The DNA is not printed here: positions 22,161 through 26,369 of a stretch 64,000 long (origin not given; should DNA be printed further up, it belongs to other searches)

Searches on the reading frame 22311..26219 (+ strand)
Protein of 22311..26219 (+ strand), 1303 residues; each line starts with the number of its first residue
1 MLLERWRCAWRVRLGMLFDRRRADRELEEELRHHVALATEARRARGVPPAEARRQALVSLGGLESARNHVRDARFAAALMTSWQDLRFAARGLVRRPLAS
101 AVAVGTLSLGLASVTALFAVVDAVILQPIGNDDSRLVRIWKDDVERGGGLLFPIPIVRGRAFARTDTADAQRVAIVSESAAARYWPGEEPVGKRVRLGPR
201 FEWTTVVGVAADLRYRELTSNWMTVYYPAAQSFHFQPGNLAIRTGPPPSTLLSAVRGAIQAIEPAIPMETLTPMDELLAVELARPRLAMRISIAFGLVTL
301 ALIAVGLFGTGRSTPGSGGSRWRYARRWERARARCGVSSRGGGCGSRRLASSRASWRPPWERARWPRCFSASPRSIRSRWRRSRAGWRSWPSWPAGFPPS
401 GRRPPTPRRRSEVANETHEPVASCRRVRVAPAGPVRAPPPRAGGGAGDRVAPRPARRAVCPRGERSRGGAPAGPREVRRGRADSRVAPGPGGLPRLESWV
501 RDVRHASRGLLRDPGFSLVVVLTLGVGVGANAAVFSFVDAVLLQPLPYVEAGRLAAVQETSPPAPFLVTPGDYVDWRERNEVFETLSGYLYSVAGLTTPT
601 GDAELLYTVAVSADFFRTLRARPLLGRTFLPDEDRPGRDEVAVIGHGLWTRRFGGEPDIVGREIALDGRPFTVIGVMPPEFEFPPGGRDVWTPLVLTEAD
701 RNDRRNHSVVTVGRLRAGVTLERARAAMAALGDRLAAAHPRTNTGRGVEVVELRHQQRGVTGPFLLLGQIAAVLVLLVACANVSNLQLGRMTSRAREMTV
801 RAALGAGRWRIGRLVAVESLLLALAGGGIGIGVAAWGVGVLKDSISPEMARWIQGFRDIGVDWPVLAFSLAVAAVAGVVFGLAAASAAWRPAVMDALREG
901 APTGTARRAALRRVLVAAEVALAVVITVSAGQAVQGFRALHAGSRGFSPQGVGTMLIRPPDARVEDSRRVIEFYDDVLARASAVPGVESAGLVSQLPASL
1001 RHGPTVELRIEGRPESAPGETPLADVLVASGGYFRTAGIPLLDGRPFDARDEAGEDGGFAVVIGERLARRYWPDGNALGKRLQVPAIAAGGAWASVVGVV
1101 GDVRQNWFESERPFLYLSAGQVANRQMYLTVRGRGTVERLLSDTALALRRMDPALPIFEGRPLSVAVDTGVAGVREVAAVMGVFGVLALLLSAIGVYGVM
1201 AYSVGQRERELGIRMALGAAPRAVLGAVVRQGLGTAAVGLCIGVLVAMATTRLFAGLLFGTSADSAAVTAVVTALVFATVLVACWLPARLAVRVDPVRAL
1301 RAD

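Call 75: search_protein_families(library=padloc, proteins=[window:22311-26219:+], max_evalue=0.00001)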
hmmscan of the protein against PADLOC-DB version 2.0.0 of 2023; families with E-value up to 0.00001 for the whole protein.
window:22311-26219:+ (1303 aa): 0 families

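Call 76: search_protein_families(library=pfam, proteins=[window:22311-26219:+], max_evalue=0.00001)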
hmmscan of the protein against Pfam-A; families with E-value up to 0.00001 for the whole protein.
window:22311-26219:+ (1303 aa): 2 families
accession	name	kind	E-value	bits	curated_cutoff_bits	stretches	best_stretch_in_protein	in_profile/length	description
PF12704.14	MacB_PCD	-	1.6e-43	149.9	27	3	517-730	1-206/207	MacB-like periplasmic core domain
PF02687.27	FtsX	-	6.9e-23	81.4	25.5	2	770-888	2-115/120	FtsX-like permease C-terminal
